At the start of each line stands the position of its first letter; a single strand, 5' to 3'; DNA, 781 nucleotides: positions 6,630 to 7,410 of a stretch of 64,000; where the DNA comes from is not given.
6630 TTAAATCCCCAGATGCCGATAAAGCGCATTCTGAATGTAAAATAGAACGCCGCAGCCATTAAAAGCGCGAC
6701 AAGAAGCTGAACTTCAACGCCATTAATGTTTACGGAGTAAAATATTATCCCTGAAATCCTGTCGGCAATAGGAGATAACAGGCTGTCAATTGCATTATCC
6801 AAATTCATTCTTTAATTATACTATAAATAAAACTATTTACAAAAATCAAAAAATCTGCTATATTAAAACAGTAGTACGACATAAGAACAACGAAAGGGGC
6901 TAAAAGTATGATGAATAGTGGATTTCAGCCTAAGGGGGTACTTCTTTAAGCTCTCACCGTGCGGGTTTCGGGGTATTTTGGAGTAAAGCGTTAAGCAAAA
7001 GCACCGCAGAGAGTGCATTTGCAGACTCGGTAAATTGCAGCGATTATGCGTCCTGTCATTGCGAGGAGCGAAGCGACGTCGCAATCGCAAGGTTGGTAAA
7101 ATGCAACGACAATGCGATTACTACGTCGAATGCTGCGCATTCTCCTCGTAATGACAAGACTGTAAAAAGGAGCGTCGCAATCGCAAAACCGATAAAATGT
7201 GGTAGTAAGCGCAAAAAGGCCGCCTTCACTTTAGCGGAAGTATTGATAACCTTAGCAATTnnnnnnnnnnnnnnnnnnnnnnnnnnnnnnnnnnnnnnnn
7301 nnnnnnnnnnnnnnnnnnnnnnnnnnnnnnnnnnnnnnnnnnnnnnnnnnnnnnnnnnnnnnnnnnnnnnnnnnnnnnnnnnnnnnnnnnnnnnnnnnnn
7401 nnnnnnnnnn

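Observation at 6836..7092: Near-identical promoter plus ~185-nt leader shared by the two pilin-like/DUF1566-like genes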

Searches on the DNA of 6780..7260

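Call 7: search_rna_families(source=window, start=6780, end=7260, threshold=evalue, max_evalue=10, show_alignments=3)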
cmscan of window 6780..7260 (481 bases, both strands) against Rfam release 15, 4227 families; matches with E-value up to 10: 3.
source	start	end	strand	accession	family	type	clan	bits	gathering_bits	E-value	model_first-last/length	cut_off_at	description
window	7014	7089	+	RF03136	S10-Clostridia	Cis-reg; leader;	-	13.9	35.1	2.8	1-81/81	no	S10-Clostridia ribosomal protein leader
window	7057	7118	+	RF01057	SAH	Cis-reg; riboswitch;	-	13.5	37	5.8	1-78/78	no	SAH (S-adenosyl-L-homocysteine) riboswitch aptamer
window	6904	6926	+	RF01133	sR3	Gene; snRNA; snoRNA; CD-box;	-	8.9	41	9.6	1-55/55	no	Small nucleolar RNA sR3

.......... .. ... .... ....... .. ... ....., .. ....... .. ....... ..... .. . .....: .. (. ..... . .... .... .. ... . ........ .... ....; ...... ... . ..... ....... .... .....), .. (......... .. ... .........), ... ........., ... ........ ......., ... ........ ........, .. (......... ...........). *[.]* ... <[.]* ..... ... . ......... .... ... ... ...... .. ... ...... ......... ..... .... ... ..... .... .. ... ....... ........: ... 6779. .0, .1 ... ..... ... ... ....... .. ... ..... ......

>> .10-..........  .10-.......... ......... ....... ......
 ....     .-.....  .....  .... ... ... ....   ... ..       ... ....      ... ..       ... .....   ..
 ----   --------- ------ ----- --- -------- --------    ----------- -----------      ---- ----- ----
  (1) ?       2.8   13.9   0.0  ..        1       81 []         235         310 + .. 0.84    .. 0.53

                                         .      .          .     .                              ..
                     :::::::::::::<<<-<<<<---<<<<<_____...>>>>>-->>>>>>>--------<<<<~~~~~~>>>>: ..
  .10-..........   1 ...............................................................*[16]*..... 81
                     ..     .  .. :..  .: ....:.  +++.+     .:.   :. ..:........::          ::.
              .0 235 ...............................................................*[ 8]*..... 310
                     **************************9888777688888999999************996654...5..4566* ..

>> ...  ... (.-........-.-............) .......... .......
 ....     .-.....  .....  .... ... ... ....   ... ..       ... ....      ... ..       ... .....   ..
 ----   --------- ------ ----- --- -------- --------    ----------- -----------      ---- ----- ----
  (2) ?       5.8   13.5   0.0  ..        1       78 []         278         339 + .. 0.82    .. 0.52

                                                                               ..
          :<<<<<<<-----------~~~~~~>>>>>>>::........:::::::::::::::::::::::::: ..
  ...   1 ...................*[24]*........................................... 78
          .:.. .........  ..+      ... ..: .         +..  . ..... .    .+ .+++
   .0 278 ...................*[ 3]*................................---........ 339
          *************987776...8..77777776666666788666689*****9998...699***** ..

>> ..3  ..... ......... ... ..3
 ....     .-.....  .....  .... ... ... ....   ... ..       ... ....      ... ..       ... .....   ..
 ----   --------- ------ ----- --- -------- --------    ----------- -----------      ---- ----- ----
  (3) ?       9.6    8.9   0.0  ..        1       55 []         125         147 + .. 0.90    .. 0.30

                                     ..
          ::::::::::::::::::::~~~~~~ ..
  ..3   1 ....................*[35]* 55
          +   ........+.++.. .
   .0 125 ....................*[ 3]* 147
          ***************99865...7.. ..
